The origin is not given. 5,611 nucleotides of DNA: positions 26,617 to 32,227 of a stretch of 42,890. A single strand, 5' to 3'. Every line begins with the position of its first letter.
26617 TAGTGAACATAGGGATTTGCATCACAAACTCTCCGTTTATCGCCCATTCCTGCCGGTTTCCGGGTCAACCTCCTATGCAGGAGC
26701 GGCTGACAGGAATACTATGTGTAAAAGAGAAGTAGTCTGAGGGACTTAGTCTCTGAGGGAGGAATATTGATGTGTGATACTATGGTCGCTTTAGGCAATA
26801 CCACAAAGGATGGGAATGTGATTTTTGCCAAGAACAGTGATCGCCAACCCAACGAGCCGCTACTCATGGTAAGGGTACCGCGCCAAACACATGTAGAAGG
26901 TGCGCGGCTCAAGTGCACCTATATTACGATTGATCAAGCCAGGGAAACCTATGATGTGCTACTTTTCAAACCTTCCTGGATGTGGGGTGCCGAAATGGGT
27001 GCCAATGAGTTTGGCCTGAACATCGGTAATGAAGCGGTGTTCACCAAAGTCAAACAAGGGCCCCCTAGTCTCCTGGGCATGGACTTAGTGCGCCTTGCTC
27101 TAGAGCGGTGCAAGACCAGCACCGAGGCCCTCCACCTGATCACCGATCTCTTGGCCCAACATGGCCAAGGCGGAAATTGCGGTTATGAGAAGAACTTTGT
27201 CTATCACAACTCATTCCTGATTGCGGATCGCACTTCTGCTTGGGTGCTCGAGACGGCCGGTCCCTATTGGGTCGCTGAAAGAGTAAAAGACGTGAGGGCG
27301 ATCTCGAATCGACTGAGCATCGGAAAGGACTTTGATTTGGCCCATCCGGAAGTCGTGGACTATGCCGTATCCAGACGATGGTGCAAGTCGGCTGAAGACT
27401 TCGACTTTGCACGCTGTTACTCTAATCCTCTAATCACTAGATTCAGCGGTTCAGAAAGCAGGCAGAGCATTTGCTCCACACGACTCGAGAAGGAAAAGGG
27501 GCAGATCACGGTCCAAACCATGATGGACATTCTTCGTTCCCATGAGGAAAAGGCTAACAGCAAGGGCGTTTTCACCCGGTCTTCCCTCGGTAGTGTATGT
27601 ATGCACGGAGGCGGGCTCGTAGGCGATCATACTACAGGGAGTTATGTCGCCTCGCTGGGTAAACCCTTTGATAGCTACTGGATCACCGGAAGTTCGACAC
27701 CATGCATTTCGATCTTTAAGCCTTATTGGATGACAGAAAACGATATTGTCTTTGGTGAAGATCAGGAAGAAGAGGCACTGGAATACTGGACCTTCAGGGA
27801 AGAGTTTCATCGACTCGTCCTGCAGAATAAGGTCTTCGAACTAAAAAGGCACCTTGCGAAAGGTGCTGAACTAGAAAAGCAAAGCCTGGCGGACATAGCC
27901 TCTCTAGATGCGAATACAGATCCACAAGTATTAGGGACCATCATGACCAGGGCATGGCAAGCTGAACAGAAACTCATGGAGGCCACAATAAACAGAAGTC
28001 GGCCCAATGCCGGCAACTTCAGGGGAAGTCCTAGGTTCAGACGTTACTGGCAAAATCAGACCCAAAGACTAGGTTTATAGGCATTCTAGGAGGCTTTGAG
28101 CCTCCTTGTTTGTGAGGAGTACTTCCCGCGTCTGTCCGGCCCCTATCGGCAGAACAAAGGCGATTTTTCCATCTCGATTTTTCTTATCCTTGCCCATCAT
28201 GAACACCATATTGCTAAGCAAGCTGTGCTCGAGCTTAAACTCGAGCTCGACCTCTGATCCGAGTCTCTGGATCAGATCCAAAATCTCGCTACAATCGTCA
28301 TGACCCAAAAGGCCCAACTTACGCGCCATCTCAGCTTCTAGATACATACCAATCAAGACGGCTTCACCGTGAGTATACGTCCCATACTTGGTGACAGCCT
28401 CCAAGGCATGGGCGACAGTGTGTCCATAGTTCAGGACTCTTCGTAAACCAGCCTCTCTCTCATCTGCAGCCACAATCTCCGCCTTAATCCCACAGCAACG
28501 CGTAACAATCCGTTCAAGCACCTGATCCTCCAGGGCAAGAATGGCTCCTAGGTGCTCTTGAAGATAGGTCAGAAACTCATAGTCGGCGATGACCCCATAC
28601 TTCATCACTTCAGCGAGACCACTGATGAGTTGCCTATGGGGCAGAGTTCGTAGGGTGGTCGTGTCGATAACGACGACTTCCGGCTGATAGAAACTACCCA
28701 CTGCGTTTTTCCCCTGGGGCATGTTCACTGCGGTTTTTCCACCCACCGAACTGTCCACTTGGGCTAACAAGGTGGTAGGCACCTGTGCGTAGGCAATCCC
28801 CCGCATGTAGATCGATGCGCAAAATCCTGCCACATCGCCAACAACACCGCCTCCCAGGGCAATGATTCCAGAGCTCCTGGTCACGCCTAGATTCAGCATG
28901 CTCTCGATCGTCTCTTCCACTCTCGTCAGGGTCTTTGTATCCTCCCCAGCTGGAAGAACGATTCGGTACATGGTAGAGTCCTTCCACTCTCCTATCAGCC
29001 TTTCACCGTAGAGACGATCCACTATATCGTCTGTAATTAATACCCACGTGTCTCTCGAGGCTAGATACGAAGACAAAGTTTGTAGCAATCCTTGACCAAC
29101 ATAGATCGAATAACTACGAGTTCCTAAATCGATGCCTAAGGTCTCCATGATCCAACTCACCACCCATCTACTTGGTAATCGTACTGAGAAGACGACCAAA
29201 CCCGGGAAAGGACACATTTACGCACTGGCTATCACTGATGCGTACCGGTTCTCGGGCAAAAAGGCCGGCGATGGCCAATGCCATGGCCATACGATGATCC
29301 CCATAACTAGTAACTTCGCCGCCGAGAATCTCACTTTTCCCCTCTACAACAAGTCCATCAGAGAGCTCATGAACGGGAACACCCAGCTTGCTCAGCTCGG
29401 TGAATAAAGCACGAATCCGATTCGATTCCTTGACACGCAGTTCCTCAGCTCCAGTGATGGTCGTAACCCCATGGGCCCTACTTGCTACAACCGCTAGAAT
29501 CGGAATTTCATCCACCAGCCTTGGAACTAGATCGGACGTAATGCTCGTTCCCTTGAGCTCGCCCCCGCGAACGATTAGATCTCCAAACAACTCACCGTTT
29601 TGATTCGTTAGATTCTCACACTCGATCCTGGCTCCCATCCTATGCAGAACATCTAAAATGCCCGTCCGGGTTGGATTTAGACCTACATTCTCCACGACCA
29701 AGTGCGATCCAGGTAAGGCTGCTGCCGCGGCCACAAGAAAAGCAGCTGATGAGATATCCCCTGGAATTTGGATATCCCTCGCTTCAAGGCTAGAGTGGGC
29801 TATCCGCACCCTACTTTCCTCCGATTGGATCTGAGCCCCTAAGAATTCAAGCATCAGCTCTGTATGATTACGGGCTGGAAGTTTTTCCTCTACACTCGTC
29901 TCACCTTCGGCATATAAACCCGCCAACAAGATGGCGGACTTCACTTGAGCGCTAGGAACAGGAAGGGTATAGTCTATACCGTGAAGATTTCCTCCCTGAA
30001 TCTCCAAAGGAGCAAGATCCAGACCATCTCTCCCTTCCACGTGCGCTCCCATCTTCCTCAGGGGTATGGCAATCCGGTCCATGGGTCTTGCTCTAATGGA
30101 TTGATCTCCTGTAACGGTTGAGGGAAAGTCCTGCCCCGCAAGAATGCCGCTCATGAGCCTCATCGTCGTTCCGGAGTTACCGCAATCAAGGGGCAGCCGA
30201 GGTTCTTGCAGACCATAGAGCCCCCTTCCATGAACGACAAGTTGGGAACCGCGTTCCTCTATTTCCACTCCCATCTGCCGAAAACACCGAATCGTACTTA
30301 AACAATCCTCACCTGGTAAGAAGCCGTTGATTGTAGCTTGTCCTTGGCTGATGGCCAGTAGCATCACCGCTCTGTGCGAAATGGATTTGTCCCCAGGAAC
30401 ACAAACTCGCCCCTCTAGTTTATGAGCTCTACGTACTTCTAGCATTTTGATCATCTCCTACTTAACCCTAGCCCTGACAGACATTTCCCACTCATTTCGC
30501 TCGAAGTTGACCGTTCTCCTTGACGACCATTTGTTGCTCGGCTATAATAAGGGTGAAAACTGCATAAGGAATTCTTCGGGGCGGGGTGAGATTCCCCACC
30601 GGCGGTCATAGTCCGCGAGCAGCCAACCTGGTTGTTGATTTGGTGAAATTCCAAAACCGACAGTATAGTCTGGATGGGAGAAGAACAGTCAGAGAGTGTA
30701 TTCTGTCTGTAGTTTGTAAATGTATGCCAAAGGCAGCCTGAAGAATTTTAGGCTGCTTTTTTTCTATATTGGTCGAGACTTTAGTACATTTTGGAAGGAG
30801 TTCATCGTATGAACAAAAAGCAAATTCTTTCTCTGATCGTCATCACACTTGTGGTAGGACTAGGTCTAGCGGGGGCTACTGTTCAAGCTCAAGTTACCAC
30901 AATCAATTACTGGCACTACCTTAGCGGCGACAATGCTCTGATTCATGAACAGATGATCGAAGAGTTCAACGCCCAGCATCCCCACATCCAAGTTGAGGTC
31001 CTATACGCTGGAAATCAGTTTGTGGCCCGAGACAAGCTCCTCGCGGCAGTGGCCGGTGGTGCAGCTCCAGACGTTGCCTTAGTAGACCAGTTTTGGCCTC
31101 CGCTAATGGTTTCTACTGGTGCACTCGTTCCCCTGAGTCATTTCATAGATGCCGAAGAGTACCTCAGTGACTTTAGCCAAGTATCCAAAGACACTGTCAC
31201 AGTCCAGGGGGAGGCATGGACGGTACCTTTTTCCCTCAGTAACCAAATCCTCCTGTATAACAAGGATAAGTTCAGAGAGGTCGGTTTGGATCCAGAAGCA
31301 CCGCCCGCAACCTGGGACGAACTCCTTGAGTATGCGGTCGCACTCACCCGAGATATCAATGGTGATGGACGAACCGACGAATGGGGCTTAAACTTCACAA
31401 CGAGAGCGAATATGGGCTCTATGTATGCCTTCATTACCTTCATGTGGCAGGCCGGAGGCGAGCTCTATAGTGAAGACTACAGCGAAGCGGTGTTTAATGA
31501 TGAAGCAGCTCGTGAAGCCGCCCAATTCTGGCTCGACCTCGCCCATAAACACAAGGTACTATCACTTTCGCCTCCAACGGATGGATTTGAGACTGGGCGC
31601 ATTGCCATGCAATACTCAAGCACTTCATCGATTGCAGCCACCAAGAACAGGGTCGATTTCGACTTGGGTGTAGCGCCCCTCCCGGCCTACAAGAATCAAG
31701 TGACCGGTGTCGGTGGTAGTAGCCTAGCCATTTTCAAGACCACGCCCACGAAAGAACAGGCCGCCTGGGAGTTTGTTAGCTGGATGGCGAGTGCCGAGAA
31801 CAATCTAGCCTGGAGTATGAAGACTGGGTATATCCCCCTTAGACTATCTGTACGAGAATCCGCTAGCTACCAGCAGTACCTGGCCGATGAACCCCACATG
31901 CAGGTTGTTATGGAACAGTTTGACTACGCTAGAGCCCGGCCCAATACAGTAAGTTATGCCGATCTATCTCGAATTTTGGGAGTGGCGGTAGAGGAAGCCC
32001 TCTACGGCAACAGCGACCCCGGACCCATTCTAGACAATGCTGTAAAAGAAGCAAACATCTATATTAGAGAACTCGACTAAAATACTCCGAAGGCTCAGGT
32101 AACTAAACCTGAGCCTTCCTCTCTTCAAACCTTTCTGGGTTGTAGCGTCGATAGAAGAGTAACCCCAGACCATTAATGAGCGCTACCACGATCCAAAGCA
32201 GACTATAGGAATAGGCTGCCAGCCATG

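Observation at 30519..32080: FMN riboswitch whose only regulated gene is an orphan family-1 (sugar-type) solute-binding protein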

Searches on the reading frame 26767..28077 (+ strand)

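Call 5: search_protein_families(library=pfam, proteins=[window:26767-28077:+])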
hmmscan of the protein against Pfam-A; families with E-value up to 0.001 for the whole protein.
window:26767-28077:+ (437 aa): 2 families
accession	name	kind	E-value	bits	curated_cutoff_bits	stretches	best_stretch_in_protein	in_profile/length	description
PF03577.20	Peptidase_C69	-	3.2e-07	30.1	23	1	104-216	116-228/402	Peptidase family C69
PF03417.21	AAT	-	0.00011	22.3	23.2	1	16-133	6-102/225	Acyl-coenzyme A:6-aminopenicillanic acid acyl-transferase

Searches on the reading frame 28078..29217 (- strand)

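Call 5: search_protein_families(library=pfam, proteins=[window:28078-29217:-])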
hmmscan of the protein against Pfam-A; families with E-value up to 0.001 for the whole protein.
window:28078-29217:- (380 aa): 3 families
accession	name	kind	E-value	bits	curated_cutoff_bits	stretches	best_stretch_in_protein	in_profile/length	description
PF01761.26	DHQ_synthase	-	3.3e-47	159.3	24.2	1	86-198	2-114/115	3-dehydroquinate synthase N-terminal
PF24621.2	DHQS_C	-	9.9e-45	152.5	27.6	1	200-347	1-144/144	3-dehydroquinate synthase C-terminal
PF13685.12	Fe-ADH_2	-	6.3e-07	29.9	28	1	40-191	2-147/149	Iron-containing alcohol dehydrogenase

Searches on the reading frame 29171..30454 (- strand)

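Call 5: search_protein_families(library=pfam, proteins=[window:29171-30454:-])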
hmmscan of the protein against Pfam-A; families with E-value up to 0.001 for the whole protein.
window:29171-30454:- (428 aa): 1 family
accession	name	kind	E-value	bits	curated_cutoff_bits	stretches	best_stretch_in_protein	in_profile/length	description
PF00275.25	EPSP_synthase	-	3e-120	402.2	22.8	1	9-420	3-414/417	EPSP synthase (3-phosphoshikimate 1-carboxyvinyltransferase)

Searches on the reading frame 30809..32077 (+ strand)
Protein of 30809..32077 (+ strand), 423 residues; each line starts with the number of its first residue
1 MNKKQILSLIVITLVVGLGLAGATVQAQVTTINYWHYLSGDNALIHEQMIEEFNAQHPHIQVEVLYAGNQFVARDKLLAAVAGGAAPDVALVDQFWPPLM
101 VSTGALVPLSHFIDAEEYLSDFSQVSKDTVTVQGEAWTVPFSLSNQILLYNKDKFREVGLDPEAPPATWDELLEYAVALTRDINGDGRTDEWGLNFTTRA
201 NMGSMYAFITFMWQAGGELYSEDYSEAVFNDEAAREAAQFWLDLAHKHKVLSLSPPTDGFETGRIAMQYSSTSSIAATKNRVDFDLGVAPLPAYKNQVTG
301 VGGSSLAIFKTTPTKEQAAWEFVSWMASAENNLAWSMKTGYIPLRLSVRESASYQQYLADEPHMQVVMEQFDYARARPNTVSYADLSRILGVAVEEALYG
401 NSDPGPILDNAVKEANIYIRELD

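Call 5: search_protein_families(library=pfam, proteins=[window:30809-32077:+])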
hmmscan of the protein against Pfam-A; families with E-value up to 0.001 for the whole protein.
window:30809-32077:+ (423 aa): 2 families
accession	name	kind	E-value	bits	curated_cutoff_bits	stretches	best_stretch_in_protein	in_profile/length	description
PF01547.30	SBP_bac_1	-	5e-44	151.9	26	1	48-331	12-305/307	Bacterial extracellular solute-binding protein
PF13416.11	SBP_bac_8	-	6.6e-44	151.2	27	1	48-357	1-274/279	Bacterial extracellular solute-binding protein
